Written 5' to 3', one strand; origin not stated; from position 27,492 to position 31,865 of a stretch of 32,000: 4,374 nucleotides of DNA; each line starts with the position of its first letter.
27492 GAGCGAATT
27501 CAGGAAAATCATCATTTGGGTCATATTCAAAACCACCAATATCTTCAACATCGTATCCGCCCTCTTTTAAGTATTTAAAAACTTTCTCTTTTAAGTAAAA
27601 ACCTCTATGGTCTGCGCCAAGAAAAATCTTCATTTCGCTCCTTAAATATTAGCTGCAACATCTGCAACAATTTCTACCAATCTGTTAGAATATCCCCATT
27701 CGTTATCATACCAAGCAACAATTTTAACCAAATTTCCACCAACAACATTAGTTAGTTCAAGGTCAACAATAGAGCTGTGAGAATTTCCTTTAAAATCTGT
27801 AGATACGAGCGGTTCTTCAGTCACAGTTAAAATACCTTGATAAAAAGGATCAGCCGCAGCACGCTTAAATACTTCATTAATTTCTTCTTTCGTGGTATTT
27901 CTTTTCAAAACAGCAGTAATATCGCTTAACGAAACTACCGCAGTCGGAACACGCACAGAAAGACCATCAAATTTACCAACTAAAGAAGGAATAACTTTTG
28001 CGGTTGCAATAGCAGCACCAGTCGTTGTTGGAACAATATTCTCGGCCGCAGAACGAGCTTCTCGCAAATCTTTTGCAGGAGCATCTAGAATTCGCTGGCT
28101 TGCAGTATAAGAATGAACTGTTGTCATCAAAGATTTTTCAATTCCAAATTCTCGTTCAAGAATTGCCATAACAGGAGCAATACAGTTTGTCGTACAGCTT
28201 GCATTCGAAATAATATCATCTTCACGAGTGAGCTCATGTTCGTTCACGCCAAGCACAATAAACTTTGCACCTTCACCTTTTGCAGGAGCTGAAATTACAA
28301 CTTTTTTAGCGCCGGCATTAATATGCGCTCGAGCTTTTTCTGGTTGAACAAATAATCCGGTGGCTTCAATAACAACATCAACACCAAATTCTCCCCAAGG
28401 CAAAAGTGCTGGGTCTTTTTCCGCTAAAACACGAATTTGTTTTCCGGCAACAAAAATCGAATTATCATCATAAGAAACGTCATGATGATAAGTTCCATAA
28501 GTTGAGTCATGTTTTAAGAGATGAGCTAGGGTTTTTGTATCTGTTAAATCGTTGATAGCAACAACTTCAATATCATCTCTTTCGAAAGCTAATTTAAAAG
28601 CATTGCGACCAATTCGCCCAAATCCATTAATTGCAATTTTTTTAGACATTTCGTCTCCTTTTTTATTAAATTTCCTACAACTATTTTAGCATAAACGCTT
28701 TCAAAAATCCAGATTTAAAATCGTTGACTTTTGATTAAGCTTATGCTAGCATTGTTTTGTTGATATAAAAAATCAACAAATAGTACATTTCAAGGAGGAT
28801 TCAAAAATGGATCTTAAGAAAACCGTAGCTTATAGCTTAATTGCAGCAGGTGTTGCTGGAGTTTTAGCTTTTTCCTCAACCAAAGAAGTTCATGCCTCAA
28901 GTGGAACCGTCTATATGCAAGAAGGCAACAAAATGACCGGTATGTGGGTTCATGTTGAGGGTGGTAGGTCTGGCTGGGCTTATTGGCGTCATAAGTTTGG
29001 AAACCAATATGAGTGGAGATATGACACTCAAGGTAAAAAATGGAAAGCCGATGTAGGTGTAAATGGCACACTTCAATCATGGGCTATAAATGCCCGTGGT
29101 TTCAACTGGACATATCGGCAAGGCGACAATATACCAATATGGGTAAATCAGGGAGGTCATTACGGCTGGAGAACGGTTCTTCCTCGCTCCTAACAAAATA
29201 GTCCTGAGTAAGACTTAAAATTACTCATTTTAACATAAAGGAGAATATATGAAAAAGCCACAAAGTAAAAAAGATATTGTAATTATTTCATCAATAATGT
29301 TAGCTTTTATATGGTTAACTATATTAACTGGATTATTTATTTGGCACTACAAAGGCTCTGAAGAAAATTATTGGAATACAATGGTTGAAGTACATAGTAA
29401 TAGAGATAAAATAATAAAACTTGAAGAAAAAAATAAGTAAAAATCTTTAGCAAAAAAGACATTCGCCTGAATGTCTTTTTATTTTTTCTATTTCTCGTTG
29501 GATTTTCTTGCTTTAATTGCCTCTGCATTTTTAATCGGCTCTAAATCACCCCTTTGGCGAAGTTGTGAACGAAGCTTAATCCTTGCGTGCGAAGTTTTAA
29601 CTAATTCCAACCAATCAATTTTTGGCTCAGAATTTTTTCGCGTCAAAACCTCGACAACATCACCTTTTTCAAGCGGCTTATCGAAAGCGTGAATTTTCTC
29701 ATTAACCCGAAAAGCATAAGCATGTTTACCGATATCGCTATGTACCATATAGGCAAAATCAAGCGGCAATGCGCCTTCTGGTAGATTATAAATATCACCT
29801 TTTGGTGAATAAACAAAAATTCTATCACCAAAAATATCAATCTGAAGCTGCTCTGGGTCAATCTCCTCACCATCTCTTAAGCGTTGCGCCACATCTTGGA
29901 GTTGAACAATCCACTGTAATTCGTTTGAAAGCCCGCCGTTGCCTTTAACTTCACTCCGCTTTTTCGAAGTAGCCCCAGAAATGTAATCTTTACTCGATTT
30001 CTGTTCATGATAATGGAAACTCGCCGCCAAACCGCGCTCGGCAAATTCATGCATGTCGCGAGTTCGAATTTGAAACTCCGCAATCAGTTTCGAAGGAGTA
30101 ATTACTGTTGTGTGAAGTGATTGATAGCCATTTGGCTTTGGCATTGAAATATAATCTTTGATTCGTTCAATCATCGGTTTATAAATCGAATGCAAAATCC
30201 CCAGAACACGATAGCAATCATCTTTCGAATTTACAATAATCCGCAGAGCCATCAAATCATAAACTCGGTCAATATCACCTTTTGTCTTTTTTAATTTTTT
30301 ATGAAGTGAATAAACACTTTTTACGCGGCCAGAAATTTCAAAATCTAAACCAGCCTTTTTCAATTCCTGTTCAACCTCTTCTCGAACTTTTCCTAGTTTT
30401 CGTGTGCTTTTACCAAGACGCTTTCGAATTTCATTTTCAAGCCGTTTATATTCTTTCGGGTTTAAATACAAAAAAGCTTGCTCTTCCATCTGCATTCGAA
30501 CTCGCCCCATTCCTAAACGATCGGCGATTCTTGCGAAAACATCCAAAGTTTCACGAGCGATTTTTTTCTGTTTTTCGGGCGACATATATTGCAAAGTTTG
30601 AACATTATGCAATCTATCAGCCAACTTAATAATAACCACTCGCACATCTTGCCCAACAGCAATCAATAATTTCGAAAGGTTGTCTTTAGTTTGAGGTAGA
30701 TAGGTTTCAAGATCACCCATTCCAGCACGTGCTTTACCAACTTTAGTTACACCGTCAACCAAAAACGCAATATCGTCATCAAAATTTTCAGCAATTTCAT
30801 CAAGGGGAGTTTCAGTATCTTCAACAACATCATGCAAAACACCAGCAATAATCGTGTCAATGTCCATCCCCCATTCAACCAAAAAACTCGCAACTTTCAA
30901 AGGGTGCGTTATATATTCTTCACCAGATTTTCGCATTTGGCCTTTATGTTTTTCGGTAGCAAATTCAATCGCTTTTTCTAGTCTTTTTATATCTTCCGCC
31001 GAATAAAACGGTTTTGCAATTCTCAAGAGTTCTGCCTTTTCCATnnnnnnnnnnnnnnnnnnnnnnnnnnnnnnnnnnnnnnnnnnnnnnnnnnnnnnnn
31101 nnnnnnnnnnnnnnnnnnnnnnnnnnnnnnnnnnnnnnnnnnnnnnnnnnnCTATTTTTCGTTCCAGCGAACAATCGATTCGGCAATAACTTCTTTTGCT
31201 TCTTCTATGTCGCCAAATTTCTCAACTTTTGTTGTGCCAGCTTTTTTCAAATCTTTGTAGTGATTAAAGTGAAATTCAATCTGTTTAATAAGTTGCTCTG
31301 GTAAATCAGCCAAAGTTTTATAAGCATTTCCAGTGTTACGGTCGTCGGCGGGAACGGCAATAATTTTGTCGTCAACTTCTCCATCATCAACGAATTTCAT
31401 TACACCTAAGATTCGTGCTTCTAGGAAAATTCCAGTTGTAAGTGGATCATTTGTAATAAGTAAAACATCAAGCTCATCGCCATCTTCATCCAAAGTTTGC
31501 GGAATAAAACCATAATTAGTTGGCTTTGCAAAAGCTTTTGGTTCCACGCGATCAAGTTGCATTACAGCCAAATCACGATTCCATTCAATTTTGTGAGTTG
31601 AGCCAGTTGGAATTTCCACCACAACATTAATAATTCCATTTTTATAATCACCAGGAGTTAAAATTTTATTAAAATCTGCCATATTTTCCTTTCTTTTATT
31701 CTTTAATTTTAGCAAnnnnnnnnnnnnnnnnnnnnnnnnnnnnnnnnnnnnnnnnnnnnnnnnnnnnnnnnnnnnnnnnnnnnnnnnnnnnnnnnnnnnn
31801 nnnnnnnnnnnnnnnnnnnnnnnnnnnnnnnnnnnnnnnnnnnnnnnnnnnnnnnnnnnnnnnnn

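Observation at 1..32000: Roughly nine-fold over-representation of the palindrome TTCGAA (often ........) across genes, reading frames and intergenic DNA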

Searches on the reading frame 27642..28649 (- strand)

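Call 16: search_protein_families(library=pfam, proteins=[window:27642-28649:-], max_evalue=0.001)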
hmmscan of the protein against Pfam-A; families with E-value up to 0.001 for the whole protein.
window:27642-28649:- (335 aa): 2 families
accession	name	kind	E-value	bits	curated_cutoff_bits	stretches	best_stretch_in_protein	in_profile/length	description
PF02800.25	Gp_dh_C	-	2.8e-58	196.4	24.4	1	157-314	1-158/158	Glyceraldehyde 3-phosphate dehydrogenase, C-terminal domain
PF00044.30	Gp_dh_N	-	6e-39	132.9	31.7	1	4-101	2-99/101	Glyceraldehyde 3-phosphate dehydrogenase, NAD binding domain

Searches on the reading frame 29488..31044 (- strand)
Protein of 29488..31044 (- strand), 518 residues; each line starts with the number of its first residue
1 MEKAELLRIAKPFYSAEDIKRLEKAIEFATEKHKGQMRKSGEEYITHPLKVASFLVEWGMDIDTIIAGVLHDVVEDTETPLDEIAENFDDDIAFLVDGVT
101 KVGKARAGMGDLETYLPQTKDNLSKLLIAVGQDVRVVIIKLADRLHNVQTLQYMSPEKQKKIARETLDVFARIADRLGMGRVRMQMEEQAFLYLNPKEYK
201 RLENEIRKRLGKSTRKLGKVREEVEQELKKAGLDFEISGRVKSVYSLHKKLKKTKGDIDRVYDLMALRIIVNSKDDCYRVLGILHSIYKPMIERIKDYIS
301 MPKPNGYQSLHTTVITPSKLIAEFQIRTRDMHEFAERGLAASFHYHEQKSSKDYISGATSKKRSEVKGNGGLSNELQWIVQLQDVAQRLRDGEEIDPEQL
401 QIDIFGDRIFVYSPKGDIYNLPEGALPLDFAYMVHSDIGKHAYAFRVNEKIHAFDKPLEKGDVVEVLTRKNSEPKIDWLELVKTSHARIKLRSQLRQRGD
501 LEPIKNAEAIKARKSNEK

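Call 16: search_protein_families(library=pfam, proteins=[window:29488-31044:-], max_evalue=0.001)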
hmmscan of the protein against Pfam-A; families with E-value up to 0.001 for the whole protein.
window:29488-31044:- (518 aa): 4 families
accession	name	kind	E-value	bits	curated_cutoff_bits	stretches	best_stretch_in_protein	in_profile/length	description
PF13328.12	HD_4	-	6.8e-44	149.8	27.2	1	25-179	1-155/156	HD domain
PF04607.23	RelA_SpoT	-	4.7e-38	130.4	27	1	239-349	1-112/113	Region found in RelA / SpoT proteins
PF02824.27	TGS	-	9.2e-16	58.1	22.2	1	409-468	1-60/60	TGS domain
PF01966.28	HD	-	7.3e-11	42.8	22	1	44-147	1-115/116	HD domain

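Call 35: find_encoding_contigs(protein=window:29488-31044:-, flank=10000, max_places=4)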
Protein window:29488-31044:- (518 aa): 23 contigs read that carry it; 4 places shown.
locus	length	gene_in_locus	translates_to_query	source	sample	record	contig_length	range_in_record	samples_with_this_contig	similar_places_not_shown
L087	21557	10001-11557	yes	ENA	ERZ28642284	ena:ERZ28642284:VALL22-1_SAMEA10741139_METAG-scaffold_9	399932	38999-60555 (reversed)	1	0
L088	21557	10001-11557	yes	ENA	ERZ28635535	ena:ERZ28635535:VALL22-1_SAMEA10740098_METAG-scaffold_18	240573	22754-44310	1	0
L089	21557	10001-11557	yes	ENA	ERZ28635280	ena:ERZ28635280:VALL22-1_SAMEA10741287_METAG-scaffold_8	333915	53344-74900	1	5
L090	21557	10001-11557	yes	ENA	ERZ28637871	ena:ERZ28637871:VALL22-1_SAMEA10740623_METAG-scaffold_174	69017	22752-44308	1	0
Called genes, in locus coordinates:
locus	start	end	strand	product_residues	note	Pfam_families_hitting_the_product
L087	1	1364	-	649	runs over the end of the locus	PF00884:Sulfatase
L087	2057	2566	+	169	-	PF00466:Ribosomal_L10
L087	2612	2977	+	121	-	PF16320:Ribosomal_L12_N, PF00542:Ribosomal_L12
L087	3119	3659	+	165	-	-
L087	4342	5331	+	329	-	PF01351:RNase_HII, PF02021:UPF0102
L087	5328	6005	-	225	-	PF07510:GmrSD_C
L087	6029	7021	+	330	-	-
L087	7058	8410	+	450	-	PF18073:Zn_ribbon_LapB, PF13481:AAA_25, PF03796:DnaB_C (weak), PF06745:ATPase, PF23442:DUF7125 (weak), PF13401:AAA_22 (weak), PF13541:ChlI, PF05362:Lon_C (weak)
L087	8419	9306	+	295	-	PF01850:PIN (faint)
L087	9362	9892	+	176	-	PF00719:Pyrophosphatase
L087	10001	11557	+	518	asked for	PF13328:HD_4, PF01966:HD, PF04607:RelA_SpoT, PF02824:TGS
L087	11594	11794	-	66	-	-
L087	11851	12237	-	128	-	-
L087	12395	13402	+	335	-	PF00044:Gp_dh_N, PF02800:Gp_dh_C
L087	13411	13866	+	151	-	PF02502:LacAB_rpiB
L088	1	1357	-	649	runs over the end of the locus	PF00884:Sulfatase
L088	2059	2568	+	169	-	PF00466:Ribosomal_L10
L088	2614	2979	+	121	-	PF16320:Ribosomal_L12_N, PF00542:Ribosomal_L12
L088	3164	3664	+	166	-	-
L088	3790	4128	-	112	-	-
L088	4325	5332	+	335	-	PF01351:RNase_HII, PF02021:UPF0102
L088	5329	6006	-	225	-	PF07510:GmrSD_C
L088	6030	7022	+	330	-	-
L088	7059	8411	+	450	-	PF18073:Zn_ribbon_LapB, PF13481:AAA_25, PF03796:DnaB_C (weak), PF06745:ATPase, PF23442:DUF7125 (weak), PF13401:AAA_22 (weak), PF13541:ChlI, PF05362:Lon_C (weak)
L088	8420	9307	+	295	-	-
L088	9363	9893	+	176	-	PF00719:Pyrophosphatase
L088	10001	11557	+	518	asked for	PF13328:HD_4, PF01966:HD, PF04607:RelA_SpoT, PF02824:TGS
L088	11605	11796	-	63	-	-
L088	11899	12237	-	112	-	-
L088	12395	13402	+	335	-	PF00044:Gp_dh_N, PF02800:Gp_dh_C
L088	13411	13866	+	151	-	PF02502:LacAB_rpiB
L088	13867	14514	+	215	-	PF00834:Ribul_P_3_epim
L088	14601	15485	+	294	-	PF00294:PfkB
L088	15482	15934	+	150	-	-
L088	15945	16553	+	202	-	PF18306:LDcluster4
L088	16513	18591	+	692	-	PF00270:DEAD (weak), PF04851:ResIII, PF17757:UvrB_inter, PF27431:UvrB_3rd, PF00271:Helicase_C, PF12344:UvrB, PF02151:UVR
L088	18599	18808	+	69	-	-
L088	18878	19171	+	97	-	PF02686:GatC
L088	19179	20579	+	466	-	PF01425:Amidase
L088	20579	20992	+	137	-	-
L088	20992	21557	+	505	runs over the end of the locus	PF02934:GatB_N, PF02637:GatB_Yqey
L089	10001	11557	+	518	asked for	PF13328:HD_4, PF01966:HD, PF04607:RelA_SpoT, PF02824:TGS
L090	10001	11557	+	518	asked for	PF13328:HD_4, PF01966:HD, PF04607:RelA_SpoT, PF02824:TGS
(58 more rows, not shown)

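Call 58: search_protein_families(library=padloc, proteins=[L088:6030-7022:+, L088:5329-6006:-, L088:8420-9307:+, L088:3164-3664:+], max_evalue=0.01)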
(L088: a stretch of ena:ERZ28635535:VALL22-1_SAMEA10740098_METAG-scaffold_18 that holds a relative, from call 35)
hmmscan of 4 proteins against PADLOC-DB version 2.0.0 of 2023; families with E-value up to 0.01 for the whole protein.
L088:6030-7022:+ (330 aa): 4 families
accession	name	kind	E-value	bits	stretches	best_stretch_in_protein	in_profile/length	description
PDLC03865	LmuB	-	0.0017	14.6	1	41-324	238-503/1007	-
PDLC00601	ZorA1|ZorA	-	0.0029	14.3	1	145-326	458-630/699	MotA/ExbB/TolQ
PDLC03859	LmuB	-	0.0064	13.7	1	89-328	269-489/611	-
PDLC03864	LmuB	-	0.0072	12.9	0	211-292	402-484/657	-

L088:5329-6006:- (225 aa): 2 families
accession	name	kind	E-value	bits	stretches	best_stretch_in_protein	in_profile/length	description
PDLC00973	Cas9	-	0.00038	17.1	1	112-141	606-635/830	CRISPR subtype II RNA-guided endonuclease Cas9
PDLC04630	PDC-M40B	-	0.0011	15.8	1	105-186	105-200/547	-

L088:8420-9307:+ (295 aa): 0 families

L088:3164-3664:+ (166 aa): 0 families

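Call 59: search_protein_families(library=ncbifam, proteins=[L088:6030-7022:+, L088:5329-6006:-, L088:8420-9307:+, L088:3164-3664:+], max_evalue=0.01)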
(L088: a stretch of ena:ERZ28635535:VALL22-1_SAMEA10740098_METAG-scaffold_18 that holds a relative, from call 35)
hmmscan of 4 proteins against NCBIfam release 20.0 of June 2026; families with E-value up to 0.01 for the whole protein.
L088:6030-7022:+ (330 aa): 3 families
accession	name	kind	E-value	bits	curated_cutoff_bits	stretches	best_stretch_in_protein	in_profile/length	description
TIGR02169.1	SMC_prok_A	equivalog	0.00014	19.8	729.4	1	136-311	303-479/1165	chromosome segregation protein SMC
NF043058.1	T4SS_LegC2C7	subfamily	0.0059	15.6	350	1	181-319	178-308/348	LegC2/C7 family Dot/Icm T4SS effector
NF045487.1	ASRP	equivalog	0.0071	15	300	1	171-317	318-458/593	archaea-specific SMC-related protein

L088:5329-6006:- (225 aa): 0 families

L088:8420-9307:+ (295 aa): 3 families
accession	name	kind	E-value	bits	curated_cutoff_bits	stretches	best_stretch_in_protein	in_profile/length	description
NF010335.0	PRK13764.1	equivalog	5.9e-10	38.3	340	1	31-156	3-135/613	ATPase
NF053733.1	HJMigATPsPINA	equivalog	0.0011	17.6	800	1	35-169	1-132/502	holliday junction branch migration ATPase PINA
NF009146.0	PRK12496.1-3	equivalog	0.0055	16.4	268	1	115-153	75-113/162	hypothetical protein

L088:3164-3664:+ (166 aa): 0 families

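Call 63: find_related_loci(query=window:29488-31044:-, collection=metagenome_contigs, flank=10000)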
Query window:29488-31044:- (518 aa) in metagenome_contigs; peptide patterns used: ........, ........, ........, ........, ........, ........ (x = any residue, [..] = any of these).
207 stretches matched a pattern; 120 encode a relative of the query (tblastn E <= 1e-3); the best 80 are kept; 80 distinct loci.
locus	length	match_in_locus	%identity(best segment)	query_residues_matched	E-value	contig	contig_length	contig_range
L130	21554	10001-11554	100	1-518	0e+0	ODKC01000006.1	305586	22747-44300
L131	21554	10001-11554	99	1-518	0e+0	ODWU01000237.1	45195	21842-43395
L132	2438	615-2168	99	1-518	0e+0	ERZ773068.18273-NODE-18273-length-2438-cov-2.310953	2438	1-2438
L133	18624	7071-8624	99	1-518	0e+0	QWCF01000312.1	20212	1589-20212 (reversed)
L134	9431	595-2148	99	1-518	0e+0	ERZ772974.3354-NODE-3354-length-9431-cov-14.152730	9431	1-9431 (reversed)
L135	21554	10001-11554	99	1-518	0e+0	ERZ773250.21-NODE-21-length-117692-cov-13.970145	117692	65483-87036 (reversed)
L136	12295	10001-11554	98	1-518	0e+0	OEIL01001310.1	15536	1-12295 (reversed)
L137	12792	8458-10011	97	1-518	0e+0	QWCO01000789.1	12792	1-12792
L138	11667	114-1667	96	1-518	0e+0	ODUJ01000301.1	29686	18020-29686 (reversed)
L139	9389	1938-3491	96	1-518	0e+0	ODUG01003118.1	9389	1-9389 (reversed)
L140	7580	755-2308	96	1-518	0e+0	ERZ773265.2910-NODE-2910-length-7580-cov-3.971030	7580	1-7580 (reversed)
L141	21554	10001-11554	96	1-518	0e+0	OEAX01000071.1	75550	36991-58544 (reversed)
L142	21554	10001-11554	96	1-518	0e+0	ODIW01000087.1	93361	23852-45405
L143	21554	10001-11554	96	1-518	0e+0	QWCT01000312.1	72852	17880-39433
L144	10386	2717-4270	96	1-518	0e+0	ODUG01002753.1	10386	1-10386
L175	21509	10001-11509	66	2-501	0e+0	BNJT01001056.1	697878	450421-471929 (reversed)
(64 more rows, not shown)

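Call 68: search_protein_families(library=pfam, proteins=[L175:12407-12727:-, L175:13681-13986:+, L175:14858-15289:+, L175:15270-15815:-, L175:15989-16549:+, L175:16982-17566:+, L175:17566-18006:+, L175:18789-19226:+, L175:19673-20257:+, L175:21002-21406:+], max_evalue=0.001)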
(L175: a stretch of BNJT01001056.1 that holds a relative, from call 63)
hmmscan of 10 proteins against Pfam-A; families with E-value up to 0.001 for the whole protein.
L175:12407-12727:- (106 aa): 0 families

L175:13681-13986:+ (101 aa): 1 family
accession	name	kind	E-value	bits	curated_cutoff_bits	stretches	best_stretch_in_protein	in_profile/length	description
PF03009.23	GDPD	-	1.1e-14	55.6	23.6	1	47-94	21-68/244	Glycerophosphoryl diester phosphodiesterase family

L175:14858-15289:+ (143 aa): 0 families

L175:15270-15815:- (181 aa): 0 families

L175:15989-16549:+ (186 aa): 1 family
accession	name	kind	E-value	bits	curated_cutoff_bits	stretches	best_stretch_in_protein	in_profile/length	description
PF00347.28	Ribosomal_L6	-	2e-21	76.9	27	1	43-114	1-80/80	Ribosomal protein L6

L175:16982-17566:+ (194 aa): 2 families
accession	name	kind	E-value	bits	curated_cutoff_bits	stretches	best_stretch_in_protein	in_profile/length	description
PF00333.26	Ribosomal_S5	-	1.1e-23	83.4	27.1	1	41-104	1-64/65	Ribosomal protein S5, N-terminal domain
PF03719.21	Ribosomal_S5_C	-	3.8e-22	78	21.5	1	118-177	2-61/71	Ribosomal protein S5, C-terminal domain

L175:17566-18006:+ (146 aa): 1 family
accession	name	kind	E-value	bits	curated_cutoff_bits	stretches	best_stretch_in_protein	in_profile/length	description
PF00828.25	Ribosomal_L27A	-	1e-08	35.9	21.5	1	85-134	20-66/72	Ribosomal proteins 50S-L15, 50S-L18e, 60S-L27A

L175:18789-19226:+ (145 aa): 0 families

L175:19673-20257:+ (194 aa): 2 families
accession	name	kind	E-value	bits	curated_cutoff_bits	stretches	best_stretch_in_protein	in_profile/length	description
PF02481.21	DNA_processg_A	-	4.5e-53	180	29.6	1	25-193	11-180/212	DNA recombination-mediator protein A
PF18306.6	LDcluster4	-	0.00011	22.3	26.3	0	75-119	20-64/151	SLOG cluster4 family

L175:21002-21406:+ (134 aa): 0 families

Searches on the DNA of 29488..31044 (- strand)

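Call 67: search_rna_families(source=L175, threshold=gathering)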
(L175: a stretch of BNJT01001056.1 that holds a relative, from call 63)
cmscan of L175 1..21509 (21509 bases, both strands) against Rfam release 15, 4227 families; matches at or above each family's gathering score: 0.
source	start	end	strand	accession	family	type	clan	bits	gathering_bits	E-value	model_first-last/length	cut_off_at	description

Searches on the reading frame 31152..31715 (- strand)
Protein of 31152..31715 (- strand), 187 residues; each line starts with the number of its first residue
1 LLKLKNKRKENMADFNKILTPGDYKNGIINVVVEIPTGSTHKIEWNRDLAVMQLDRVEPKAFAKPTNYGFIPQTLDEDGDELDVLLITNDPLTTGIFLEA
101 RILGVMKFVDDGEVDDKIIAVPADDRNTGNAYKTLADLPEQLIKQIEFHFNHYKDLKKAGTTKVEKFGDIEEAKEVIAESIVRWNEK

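Call 16: search_protein_families(library=pfam, proteins=[window:31152-31715:-], max_evalue=0.001)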
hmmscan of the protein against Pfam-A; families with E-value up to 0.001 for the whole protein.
window:31152-31715:- (187 aa): 1 family
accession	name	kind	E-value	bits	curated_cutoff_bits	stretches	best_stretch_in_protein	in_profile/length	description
PF00719.24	Pyrophosphatase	-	6.7e-49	166.1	23.5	1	31-185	1-153/153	Inorganic pyrophosphatase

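Call 34: find_encoding_contigs(protein=window:31152-31715:-, flank=10000, max_places=6)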
Protein window:31152-31715:- (187 aa): no gene with exactly this product is on record in the collection.
